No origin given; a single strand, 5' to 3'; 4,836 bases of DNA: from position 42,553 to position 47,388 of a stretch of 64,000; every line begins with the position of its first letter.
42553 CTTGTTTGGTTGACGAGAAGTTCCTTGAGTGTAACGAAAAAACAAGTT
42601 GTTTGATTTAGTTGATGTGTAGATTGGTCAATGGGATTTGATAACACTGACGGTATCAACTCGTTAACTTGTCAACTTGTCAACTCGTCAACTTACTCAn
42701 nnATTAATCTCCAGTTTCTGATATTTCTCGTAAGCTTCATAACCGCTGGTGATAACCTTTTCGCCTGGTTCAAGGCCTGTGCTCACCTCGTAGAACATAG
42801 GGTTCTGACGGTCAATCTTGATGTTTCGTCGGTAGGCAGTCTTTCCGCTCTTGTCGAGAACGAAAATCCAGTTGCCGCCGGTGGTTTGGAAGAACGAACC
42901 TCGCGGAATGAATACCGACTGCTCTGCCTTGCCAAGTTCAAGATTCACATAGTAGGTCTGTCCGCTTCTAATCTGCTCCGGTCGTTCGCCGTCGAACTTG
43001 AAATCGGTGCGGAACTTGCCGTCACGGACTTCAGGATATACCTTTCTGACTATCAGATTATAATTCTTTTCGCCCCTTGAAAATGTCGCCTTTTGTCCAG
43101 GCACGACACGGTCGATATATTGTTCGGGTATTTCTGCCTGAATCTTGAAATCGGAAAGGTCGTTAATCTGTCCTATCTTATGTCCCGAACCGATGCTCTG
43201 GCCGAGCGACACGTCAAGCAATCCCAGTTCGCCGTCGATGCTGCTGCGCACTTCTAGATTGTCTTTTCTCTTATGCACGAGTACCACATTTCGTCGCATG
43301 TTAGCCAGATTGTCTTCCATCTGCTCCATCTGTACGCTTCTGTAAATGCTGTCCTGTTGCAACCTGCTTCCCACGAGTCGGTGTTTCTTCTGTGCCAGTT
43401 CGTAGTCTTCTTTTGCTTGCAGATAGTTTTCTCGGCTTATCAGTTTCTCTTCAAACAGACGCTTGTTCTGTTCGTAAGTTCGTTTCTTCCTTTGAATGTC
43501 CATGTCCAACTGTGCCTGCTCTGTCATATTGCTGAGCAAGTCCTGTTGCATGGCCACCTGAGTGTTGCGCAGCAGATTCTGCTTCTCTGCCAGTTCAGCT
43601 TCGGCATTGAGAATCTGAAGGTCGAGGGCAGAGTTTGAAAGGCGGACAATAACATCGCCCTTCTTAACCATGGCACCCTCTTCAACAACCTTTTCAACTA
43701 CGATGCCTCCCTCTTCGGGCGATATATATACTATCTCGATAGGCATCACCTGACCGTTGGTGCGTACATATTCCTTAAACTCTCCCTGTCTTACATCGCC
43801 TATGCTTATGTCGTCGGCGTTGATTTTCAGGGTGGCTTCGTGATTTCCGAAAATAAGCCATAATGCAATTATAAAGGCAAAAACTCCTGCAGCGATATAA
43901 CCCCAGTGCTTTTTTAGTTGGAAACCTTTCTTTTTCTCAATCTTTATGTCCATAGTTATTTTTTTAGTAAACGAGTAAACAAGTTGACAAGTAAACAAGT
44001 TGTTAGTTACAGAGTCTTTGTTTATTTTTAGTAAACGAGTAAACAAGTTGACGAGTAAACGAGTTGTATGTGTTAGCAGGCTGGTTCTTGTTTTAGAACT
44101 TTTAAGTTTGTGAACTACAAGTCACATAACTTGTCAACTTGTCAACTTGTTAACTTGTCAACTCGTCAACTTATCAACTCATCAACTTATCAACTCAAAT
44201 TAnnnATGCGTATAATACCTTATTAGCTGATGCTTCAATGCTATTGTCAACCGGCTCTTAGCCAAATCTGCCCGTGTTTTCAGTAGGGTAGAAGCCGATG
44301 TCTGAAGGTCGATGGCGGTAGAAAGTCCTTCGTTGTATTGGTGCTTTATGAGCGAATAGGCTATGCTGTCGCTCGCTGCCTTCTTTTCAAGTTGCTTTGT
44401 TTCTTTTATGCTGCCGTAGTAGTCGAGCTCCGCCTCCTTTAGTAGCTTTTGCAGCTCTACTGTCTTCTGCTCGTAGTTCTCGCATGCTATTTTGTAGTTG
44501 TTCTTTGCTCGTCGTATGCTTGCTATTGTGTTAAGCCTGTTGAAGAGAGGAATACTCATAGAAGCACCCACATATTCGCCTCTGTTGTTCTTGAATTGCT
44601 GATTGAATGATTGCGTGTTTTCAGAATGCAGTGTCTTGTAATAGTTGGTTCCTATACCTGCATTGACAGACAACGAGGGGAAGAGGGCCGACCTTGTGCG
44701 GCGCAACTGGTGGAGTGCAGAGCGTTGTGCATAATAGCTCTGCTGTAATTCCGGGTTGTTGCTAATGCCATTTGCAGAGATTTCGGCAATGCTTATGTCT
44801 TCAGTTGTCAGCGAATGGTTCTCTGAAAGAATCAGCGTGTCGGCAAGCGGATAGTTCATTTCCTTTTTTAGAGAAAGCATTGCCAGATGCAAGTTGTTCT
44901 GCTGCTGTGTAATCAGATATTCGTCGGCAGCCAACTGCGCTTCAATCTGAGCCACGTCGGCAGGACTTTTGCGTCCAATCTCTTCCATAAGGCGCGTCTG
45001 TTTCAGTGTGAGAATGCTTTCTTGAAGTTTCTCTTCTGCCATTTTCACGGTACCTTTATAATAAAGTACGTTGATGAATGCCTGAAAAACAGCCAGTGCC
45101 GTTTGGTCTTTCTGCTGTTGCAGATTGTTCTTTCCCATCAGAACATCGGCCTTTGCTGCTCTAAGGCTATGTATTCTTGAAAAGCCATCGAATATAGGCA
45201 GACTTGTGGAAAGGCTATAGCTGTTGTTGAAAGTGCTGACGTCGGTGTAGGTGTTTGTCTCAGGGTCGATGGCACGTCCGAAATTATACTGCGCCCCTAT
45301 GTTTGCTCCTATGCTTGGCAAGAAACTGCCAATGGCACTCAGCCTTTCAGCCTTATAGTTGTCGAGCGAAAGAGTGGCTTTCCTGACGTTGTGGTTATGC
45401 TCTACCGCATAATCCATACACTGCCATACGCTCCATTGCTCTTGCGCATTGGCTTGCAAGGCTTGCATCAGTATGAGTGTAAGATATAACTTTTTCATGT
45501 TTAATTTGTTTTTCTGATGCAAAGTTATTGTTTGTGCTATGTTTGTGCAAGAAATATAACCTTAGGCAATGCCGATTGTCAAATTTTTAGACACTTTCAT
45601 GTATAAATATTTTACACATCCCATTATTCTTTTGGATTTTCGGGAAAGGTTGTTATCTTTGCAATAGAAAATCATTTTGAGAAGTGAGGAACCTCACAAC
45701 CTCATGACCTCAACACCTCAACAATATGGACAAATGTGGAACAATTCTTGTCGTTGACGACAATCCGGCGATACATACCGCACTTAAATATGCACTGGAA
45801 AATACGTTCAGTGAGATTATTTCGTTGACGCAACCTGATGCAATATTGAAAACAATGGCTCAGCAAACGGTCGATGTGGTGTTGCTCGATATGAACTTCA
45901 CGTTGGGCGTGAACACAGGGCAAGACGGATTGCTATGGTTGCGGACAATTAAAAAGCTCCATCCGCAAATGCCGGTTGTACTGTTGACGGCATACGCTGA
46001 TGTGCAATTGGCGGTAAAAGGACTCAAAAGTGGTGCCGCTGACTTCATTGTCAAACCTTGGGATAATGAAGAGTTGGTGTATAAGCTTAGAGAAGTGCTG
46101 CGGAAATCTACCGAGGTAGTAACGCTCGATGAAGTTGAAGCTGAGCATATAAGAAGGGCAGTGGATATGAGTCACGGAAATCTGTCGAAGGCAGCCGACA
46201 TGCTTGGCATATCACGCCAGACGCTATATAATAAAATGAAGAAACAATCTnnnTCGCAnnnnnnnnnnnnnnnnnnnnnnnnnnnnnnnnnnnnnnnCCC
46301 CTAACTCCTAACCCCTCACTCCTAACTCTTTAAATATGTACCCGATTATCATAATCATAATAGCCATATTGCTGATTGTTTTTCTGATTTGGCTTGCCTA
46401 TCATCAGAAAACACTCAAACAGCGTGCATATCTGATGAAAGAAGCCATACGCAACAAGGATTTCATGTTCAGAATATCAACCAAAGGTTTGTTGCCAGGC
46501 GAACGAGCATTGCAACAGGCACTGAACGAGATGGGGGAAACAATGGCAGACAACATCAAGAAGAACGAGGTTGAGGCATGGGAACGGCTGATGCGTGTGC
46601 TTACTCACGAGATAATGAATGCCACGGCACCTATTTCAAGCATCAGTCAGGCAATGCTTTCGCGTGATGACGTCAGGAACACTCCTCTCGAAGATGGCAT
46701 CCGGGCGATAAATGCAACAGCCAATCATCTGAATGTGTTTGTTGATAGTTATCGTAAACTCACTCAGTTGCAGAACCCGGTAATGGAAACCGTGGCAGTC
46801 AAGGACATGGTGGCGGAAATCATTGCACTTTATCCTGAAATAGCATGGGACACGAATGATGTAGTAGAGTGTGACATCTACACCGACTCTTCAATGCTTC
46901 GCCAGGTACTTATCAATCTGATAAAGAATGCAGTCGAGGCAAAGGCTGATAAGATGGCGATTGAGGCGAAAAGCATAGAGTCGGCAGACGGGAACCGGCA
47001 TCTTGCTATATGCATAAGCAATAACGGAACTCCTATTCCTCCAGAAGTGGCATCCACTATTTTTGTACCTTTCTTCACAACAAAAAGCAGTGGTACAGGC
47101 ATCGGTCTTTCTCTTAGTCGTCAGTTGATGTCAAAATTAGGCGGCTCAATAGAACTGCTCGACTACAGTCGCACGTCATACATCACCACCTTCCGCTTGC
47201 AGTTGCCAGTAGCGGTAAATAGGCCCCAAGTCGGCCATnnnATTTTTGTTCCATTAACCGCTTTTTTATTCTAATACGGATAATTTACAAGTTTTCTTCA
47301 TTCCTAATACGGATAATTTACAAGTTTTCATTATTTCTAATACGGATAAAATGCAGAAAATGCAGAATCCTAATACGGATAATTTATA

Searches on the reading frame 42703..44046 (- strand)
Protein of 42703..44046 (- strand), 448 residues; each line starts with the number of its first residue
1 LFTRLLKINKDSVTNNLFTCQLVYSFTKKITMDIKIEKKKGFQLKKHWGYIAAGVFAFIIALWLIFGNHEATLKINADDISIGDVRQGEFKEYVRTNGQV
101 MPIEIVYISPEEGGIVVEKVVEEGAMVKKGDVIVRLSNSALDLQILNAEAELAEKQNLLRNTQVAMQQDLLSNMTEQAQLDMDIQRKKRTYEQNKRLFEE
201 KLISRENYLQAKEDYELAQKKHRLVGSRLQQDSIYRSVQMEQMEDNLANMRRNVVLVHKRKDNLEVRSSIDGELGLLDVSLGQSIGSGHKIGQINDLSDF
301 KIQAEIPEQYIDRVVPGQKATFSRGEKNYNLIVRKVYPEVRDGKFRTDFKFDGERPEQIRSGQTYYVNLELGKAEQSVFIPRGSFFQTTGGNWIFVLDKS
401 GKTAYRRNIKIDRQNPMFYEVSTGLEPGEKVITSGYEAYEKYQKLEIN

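Call 46: search_protein_families(library=pfam, proteins=[window:42703-44046:-], max_evalue=0.01)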
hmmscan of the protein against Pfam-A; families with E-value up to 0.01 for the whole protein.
window:42703-44046:- (448 aa): 3 families
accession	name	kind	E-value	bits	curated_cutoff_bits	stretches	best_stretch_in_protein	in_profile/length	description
PF13437.12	HlyD_3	-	5e-14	53.4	22.2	1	266-362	2-106/106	HlyD family secretion protein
PF16576.10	HlyD_D23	-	2.7e-11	43.6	30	1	206-339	54-187/214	Barrel-sandwich domain of CusB or HlyD membrane-fusion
PF13533.13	Biotin_lipoyl_2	-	0.00045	20.4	29.8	1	113-136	8-31/32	Biotin-lipoyl like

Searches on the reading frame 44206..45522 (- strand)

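Call 46: search_protein_families(library=pfam, proteins=[window:44206-45522:-], max_evalue=0.01)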
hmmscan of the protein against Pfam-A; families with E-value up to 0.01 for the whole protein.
window:44206-45522:- (439 aa): 1 family
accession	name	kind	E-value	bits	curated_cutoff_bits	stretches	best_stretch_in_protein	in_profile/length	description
PF02321.23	OEP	-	7e-54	182.9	22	2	34-221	3-185/187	Outer membrane efflux protein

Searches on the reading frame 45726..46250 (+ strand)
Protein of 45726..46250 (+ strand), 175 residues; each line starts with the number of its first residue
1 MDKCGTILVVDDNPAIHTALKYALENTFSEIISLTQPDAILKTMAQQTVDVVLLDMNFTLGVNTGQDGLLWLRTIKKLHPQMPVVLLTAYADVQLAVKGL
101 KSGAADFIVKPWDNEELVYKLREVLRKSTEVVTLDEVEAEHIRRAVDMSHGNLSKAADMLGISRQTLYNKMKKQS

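Call 46: search_protein_families(library=pfam, proteins=[window:45726-46250:+], max_evalue=0.01)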
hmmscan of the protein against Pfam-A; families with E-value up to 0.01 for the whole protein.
window:45726-46250:+ (175 aa): 5 families
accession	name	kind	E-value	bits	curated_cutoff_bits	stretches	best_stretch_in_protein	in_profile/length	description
PF00072.30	Response_reg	-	3.5e-23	82.3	30.2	1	7-121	1-110/111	Response regulator receiver domain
PF02954.25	HTH_8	-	3.1e-14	52.9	22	1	133-173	1-41/42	Bacterial regulatory protein, Fis family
PF02001.22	DUF134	-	0.001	20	27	1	128-171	29-71/98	Protein of unknown function DUF134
PF13556.12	HTH_30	-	0.0016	18.7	27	1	149-173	11-35/59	PucR C-terminal helix-turn-helix domain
PF12728.13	HTH_17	-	0.0074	17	27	0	155-172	6-23/51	Helix-turn-helix domain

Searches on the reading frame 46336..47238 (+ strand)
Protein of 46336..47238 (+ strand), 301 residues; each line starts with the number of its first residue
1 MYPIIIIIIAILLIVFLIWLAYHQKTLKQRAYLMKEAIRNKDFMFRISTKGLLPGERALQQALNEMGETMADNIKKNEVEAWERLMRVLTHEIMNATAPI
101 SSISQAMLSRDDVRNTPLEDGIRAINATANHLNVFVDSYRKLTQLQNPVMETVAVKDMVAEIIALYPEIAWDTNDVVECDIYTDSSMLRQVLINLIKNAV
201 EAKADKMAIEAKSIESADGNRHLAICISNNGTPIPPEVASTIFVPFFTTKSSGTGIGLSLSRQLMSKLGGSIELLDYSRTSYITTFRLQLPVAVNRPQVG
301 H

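Call 4: search_protein_families(library=pfam, proteins=[window:46336-47238:+], max_evalue=0.01)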
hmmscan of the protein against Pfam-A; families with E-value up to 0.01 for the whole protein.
window:46336-47238:+ (301 aa): 1 family
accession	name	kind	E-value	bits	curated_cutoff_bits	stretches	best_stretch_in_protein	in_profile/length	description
PF02518.31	HATPase_c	-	1.9e-19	70.6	26.4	1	184-292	2-109/111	Histidine kinase-, DNA gyrase B-, and HSP90-like ATPase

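Call 5: search_protein_families(library=padloc, proteins=[window:46336-47238:+], max_evalue=0.01)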
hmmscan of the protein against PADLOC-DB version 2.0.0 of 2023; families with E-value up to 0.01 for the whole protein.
window:46336-47238:+ (301 aa): 0 families
